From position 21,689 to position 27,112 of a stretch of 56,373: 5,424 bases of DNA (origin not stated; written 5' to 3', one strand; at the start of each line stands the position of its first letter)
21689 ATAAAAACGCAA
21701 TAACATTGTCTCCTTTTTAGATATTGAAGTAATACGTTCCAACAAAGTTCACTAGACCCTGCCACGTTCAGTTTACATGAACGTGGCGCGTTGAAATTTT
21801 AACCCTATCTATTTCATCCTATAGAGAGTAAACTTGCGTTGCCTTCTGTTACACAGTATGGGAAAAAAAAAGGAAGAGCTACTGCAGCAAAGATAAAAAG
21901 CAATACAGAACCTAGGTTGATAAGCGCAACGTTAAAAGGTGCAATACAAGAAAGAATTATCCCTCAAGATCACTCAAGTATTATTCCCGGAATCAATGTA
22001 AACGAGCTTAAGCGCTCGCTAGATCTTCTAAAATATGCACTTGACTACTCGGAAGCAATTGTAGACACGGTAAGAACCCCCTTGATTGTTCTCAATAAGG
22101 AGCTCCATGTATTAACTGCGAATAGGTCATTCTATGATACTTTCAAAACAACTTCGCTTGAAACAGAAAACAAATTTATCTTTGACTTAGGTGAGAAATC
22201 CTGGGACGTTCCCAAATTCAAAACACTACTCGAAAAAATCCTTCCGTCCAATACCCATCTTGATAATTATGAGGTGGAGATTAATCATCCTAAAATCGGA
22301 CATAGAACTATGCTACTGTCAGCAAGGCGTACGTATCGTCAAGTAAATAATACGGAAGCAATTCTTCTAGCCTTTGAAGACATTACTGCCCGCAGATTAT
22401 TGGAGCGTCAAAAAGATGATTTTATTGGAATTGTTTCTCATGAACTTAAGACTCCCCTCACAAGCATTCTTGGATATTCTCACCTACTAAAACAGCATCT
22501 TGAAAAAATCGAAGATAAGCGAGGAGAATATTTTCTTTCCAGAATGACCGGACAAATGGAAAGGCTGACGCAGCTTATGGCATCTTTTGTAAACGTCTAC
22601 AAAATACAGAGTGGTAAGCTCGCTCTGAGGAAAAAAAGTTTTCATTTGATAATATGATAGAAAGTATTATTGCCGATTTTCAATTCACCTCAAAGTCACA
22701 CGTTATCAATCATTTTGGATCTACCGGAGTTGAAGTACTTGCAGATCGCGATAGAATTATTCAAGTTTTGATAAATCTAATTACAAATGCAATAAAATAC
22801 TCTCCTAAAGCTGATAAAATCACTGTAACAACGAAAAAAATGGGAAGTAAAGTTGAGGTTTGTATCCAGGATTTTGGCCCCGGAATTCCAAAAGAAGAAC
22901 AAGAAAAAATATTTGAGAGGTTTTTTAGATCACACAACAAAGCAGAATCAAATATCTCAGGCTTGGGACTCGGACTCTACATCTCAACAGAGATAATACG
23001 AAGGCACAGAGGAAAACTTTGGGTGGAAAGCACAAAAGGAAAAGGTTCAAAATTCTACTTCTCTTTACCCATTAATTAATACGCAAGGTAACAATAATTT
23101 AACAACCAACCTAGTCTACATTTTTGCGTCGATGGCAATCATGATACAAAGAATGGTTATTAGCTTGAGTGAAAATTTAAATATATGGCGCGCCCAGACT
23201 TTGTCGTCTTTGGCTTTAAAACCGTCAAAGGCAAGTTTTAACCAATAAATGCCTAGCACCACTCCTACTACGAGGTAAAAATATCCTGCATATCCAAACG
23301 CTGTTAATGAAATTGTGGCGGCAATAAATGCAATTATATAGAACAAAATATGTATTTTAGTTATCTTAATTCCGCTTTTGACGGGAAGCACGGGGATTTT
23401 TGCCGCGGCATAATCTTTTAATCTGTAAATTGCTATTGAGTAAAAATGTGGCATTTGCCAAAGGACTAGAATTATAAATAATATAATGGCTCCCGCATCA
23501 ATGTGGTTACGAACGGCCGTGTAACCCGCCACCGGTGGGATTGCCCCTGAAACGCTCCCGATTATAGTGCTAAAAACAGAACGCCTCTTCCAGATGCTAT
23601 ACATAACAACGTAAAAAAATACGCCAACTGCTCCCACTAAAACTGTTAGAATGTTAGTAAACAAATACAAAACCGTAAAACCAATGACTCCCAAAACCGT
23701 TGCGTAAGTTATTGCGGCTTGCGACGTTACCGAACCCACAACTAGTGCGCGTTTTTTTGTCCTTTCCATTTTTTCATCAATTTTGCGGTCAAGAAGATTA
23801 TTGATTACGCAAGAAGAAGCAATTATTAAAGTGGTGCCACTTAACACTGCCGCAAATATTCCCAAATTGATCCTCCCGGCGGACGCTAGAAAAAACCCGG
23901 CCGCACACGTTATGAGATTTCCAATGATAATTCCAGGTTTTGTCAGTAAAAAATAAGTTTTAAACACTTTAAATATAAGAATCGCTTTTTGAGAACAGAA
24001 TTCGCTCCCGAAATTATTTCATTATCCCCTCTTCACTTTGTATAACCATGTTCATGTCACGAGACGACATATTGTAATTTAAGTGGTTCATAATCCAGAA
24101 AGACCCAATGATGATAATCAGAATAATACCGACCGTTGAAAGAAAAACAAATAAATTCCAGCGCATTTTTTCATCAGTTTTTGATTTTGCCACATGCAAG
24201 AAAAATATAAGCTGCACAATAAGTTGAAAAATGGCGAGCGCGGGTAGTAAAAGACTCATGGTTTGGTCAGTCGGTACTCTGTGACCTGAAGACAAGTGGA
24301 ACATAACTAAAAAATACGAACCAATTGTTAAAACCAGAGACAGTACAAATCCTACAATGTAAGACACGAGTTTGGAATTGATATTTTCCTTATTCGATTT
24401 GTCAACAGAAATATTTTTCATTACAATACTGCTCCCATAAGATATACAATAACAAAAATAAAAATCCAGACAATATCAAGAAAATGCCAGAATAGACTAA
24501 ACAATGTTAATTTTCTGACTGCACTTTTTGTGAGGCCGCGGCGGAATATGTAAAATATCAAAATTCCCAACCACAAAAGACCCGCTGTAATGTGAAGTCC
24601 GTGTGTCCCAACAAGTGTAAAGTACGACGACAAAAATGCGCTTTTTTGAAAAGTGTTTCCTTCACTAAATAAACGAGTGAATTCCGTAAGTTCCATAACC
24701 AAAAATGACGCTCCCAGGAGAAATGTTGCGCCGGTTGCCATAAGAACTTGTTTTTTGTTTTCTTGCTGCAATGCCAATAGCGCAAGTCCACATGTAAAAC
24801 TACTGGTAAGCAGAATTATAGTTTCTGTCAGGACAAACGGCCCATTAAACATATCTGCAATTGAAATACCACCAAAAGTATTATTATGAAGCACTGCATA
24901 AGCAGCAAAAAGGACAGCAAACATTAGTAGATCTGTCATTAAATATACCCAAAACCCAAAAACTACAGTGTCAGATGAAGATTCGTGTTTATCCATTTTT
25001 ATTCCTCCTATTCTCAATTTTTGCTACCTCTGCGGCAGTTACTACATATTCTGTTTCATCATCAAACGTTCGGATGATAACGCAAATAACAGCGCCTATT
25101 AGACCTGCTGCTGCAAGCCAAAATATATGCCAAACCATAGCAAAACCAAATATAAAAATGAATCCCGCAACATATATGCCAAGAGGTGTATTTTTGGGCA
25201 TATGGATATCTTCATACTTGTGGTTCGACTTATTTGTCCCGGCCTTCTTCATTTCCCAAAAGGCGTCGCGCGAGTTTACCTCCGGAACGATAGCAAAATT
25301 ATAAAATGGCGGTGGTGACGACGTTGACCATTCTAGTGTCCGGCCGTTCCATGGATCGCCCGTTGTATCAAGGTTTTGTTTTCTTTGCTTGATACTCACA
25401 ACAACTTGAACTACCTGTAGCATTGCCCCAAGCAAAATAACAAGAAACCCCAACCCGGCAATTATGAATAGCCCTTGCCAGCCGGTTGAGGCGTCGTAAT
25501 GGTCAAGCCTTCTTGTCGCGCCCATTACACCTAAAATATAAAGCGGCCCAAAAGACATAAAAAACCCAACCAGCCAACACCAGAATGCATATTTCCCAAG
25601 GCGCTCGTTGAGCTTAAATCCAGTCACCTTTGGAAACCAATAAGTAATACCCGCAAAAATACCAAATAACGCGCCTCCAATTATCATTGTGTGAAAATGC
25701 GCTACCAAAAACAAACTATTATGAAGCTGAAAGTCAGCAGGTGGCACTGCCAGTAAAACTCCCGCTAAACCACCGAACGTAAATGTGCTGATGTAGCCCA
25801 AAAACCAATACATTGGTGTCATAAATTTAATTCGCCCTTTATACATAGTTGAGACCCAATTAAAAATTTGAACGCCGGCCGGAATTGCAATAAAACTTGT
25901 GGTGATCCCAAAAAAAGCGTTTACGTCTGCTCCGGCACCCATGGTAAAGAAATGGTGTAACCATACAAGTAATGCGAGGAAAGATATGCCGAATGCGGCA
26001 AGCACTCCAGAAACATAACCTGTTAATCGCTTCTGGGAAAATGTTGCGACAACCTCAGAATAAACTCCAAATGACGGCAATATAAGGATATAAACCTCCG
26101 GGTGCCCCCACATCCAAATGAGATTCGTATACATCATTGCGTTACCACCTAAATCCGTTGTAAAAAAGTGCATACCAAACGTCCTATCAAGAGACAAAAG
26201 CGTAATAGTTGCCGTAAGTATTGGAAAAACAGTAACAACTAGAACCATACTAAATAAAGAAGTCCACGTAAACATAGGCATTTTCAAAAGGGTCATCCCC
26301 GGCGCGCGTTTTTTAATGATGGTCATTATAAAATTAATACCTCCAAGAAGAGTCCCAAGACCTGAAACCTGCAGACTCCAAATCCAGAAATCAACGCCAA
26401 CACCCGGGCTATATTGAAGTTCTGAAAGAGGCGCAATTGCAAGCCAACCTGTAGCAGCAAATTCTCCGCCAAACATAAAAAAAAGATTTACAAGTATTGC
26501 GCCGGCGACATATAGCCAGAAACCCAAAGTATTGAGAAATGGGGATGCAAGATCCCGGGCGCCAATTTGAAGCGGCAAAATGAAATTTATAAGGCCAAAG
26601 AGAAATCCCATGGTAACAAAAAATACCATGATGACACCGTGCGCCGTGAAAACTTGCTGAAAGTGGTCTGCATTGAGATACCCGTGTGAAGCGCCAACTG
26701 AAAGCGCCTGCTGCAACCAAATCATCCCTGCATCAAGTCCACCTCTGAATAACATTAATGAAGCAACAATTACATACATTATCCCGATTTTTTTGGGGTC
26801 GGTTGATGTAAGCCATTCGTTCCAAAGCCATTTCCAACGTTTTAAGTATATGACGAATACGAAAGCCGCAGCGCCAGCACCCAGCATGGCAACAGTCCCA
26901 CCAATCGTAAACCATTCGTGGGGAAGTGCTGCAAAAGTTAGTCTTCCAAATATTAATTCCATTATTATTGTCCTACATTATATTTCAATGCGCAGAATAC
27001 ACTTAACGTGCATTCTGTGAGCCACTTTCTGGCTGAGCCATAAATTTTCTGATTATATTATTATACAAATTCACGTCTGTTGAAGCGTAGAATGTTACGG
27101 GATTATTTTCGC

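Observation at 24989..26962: CyoB lacks both K-pathway residues (T359A, K362Q in E. coli numbering)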

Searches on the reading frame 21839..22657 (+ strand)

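Call 6: search_protein_families(library=ncbifam, proteins=[window:21839-22657:+])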
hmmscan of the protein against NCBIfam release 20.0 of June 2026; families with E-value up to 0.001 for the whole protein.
window:21839-22657:+ (272 aa): 30 families (the best 25 are shown)
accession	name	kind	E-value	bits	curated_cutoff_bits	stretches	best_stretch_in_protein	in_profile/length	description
NF046044.1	PnpS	equivalog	2.2e-23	82.9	400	1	69-270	55-247/390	two-component system histidine kinase PnpS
TIGR02966.1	phoR_proteo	equivalog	1.3e-19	70.4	334.2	1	72-266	9-187/333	phosphate regulon sensor histidine kinase PhoR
NF045911.1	TCSHisKinNblS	equivalog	3.7e-13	48.7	1000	1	72-260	269-456/621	two-component system sensor histidine kinase NblS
NF033091.0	HK_VanS_ACDEFG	equivalog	1.1e-12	47.7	400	1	180-270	62-151/293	vancomycin resistance histidine kinase VanS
NF033092.0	HK_WalK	equivalog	6.1e-11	41.6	725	1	167-269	347-448/594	cell wall metabolism sensor histidine kinase WalK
NF047874.1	MASE3_PAS_HK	subfamily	6.4e-11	41.7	560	1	56-266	252-476/655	MASE3 domain-containing sensor histidine kinase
NF008235.0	PRK11006.1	equivalog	1.6e-10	40.5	390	1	173-259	185-269/431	phosphate regulon sensor histidine kinase PhoR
NF008468.0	PRK11360.1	equivalog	3e-10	39.1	646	1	54-248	256-449/616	two-component system sensor histidine kinase AtoS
NF041947.1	LuxQ_Vibrio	equivalog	1.6e-08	33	1200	1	190-270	470-547/843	quorum-sensing autoinducer 2 sensor kinase/phosphatase LuxQ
NF053855.1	HisKinPhoRBctds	equivalog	4.9e-08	31.8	500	1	177-251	346-419/583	two-component system sensor histidine kinase PhoR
NF041880.1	EPS_EpsF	equivalog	3.1e-07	29.3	900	1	184-268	266-350/492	response regulator EpsF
NF041210.1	his_kin_PieS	equivalog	4.1e-07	29.3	850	1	188-269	246-325/474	two component system sensor histidine kinase PieS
NF038297.2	hybrid_HK_HrmK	equivalog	2e-06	26.7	725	1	190-263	233-306/607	hybrid histidine kinase/response regulator HrmK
NF045595.1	HK_scytonemin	equivalog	2e-06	26.5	865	1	184-270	408-493/637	scytonemin biosynthesis sensor histidine kinase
NF008312.0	PRK11100.1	equivalog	3.1e-06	26.3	356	1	187-258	250-319/477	two-component system sensor histidine kinase CreC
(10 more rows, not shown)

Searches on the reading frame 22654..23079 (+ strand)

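Call 6: search_protein_families(library=ncbifam, proteins=[window:22654-23079:+])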
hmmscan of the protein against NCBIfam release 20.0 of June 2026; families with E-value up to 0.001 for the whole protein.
window:22654-23079:+ (141 aa): 83 families (the best 25 are shown)
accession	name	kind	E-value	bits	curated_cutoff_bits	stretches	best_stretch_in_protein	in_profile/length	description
NF033092.0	HK_WalK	equivalog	5.9e-40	137.4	725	1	1-140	452-594/594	cell wall metabolism sensor histidine kinase WalK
NF006800.0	PRK09303.1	equivalog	2e-37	129.1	342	1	27-140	265-377/383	histidine kinase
NF046044.1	PnpS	equivalog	3.7e-35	121.7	400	1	14-139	265-390/390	two-component system histidine kinase PnpS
TIGR02966.1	phoR_proteo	equivalog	2.3e-33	115.6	334.2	1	2-137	195-332/333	phosphate regulon sensor histidine kinase PhoR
NF047874.1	MASE3_PAS_HK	subfamily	3e-31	108.9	560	1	28-140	513-625/655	MASE3 domain-containing sensor histidine kinase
NF033093.1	HK_VicK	exception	6.6e-30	104.1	680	1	14-140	309-435/448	cell wall metabolism sensor histidine kinase VicK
NF041880.1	EPS_EpsF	equivalog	2.2e-29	102.3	900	1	4-139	358-492/492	response regulator EpsF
NF041735.1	hist_kin_RppB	equivalog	2.8e-29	102.2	400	1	18-139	316-438/438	two-component system sensor histidine kinase RppB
NF008468.0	PRK11360.1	equivalog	6.3e-27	94.2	646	1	18-141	490-609/616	two-component system sensor histidine kinase AtoS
TIGR02956.1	TMAO_torS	equivalog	2.3e-25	88.9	676.5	1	28-140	573-682/967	TMAO reductase system sensor histidine kinase/response regulator TorS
NF040691.1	MtrAB_MtrB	equivalog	2.9e-25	89.2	450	1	24-139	377-491/507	MtrAB system histidine kinase MtrB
TIGR01386.1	cztS_silS_copS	subfamily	8.1e-25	87.7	292.55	1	26-139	345-457/457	heavy metal sensor histidine kinase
NF041832.1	near_NosP_CTERM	subfamily_domain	2.5e-24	86.1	400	1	6-140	91-225/370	NahK/ErcS family hybrid sensor histidine kinase/response regulator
NF007793.0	PRK10490.1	equivalog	3.8e-24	84.7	1123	1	29-140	773-882/895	two-component system sensor histidine kinase KdpD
NF007688.0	PRK10364.1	equivalog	2.7e-23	82.5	479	1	27-141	344-452/460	two-component system sensor histidine kinase ZraS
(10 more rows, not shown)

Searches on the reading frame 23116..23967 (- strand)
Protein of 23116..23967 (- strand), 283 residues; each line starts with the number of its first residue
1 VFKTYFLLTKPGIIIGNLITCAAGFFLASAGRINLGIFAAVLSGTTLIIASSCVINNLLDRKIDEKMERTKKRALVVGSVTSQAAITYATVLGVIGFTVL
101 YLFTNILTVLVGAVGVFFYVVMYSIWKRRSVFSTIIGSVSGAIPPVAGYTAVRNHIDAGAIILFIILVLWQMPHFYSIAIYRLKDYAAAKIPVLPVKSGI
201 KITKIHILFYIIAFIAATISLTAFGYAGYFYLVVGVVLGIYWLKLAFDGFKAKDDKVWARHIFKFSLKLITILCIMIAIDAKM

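Call 6: search_protein_families(library=ncbifam, proteins=[window:23116-23967:-])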
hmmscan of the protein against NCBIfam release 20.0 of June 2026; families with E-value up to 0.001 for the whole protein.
window:23116-23967:- (283 aa): 17 families
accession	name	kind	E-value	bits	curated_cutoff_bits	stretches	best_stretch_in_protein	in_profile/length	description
NF003348.0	PRK04375.1-1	equivalog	3.1e-116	387.9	285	1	1-282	2-284/292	heme o synthase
TIGR01473.1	cyoE_ctaB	equivalog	9.7e-89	297.8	210.3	1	3-280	1-280/281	heme o synthase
NF003349.0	PRK04375.1-2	equivalog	4.3e-64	216.7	246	1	2-281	25-310/318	heme o synthase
TIGR01474.1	ubiA_proteo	equivalog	5.4e-21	75.3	275.45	1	19-238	21-241/282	4-hydroxybenzoate octaprenyltransferase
TIGR01475.1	ubiA_other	subfamily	2.6e-16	59.9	180.8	1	17-281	17-280/282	UbiA-like polyprenyltransferase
NF009524.0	PRK12886.1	equivalog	1.4e-14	54.2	387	1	50-244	56-251/291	prenyltransferase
NF041585.1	MqnP_Cj_Hp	exception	5e-12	45.9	375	1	35-251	44-256/281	menaquinone biosynthesis prenyltransferase MqnP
NF041586.1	MqnP_DT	exception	5.2e-12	46.1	430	1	18-243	16-240/277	menaquinone biosynthesis prenyltransferase MqnP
NF009526.0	PRK12888.1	equivalog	7e-12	45.4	364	1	53-238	69-251/301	4-hydroxybenzoate octaprenyltransferase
NF009515.0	PRK12874.1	equivalog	6.9e-11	42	392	1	34-253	50-265/291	4-hydroxybenzoate polyprenyltransferase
NF041584.1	MqnP_SCO4491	exception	3.9e-10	39.9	420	1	53-237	57-238/285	menaquinone biosynthesis prenyltransferase MqnP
NF009514.0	PRK12873.1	equivalog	9.5e-10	38.3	246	1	15-226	26-241/297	4-hydroxybenzoate polyprenyltransferase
NF009523.0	PRK12884.1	equivalog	6.5e-09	35.4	269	1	3-279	5-275/279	prenyltransferase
TIGR01476.1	chlor_syn_BchG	subfamily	3.2e-07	30.1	212.3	1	21-125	24-124/283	(bacterio)chlorophyll synthase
NF009609.0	PRK13106.1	equivalog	5.2e-06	26.1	349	1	42-280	55-294/301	prenyltransferase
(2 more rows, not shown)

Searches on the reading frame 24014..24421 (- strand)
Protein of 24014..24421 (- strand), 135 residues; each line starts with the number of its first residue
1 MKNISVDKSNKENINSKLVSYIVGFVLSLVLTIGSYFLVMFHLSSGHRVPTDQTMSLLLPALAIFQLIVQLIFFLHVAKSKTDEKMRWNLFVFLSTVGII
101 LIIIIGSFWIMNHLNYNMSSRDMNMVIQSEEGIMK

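Call 6: search_protein_families(library=ncbifam, proteins=[window:24014-24421:-])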
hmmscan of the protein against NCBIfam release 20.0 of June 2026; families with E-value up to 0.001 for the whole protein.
window:24014-24421:- (135 aa): 5 families
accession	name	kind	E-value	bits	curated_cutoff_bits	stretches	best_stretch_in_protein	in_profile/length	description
TIGR02847.1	CyoD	equivalog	9.2e-25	87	81.45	1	17-118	3-95/96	cytochrome o ubiquinol oxidase subunit IV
NF007878.0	PRK10582.1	equivalog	2.5e-20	72.6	144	1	16-119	13-107/109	cytochrome o ubiquinol oxidase subunit IV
TIGR02901.1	QoxD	equivalog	5.6e-08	33.2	85.6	1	20-112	8-91/94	cytochrome aa3 quinol oxidase subunit IV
NF045849.1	ICE_MMCAP2_0565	equivalog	0.00035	20.2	40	0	58-112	20-74/80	Mbov_0395 family pilin-like conjugal transfer protein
TIGR02908.1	CoxD_Bacillus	equivalog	0.00071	19.5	117.85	0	11-105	17-102/110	cytochrome c oxidase subunit IVB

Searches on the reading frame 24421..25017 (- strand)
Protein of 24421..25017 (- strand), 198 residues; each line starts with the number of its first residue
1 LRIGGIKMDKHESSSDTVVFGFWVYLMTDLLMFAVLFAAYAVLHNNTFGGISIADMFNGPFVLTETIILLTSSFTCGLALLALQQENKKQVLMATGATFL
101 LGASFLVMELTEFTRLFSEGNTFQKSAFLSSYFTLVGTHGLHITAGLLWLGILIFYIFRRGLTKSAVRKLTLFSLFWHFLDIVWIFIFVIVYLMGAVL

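Call 6: search_protein_families(library=ncbifam, proteins=[window:24421-25017:-])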
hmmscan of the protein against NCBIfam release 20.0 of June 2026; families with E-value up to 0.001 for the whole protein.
window:24421-25017:- (198 aa): 4 families
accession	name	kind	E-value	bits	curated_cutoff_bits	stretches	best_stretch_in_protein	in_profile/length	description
TIGR02842.1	CyoC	equivalog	1.4e-69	234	223.75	1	19-197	2-180/180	cytochrome o ubiquinol oxidase subunit III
NF007944.0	PRK10663.1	equivalog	4.4e-67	225.8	340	1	10-197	17-204/204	cytochrome o ubiquinol oxidase subunit III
TIGR02897.1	QoxC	equivalog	5.4e-55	186.5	239.9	1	15-197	7-190/190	cytochrome aa3 quinol oxidase subunit III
NF050119.1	aa3_CtaE_Actin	exception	6.6e-30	104.8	190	1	15-194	8-189/190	aa3-type cytochrome oxidase subunit III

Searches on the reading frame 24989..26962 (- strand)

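Call 6: search_protein_families(library=ncbifam, proteins=[window:24989-26962:-])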
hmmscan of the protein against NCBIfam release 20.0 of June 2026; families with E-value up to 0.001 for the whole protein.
window:24989-26962:- (657 aa): 6 families
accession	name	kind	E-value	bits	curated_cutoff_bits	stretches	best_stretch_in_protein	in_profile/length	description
TIGR02843.1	CyoB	equivalog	3.8e-300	997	1020.35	1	5-650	1-646/646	cytochrome o ubiquinol oxidase subunit I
NF011592.0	PRK15017.1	equivalog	2e-268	892.6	1271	1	4-653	1-650/663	cytochrome o ubiquinol oxidase subunit I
TIGR02882.1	QoxB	equivalog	3.3e-235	782.4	1015.5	1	22-652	16-642/643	cytochrome aa3 quinol oxidase subunit I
TIGR02891.1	CtaD_CoxA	equivalog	3.1e-161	537.5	670.75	1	50-562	1-504/504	cytochrome c oxidase subunit I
NF050116.1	cyt_aa3_Actin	exception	1.6e-149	499.1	880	1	49-572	1-517/522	aa3-type cytochrome oxidase subunit I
NF041075.1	quin_ox_SoxB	equivalog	5.3e-12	45.4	700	1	92-524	30-461/468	proton pump complex quinol oxidase subunit SoxB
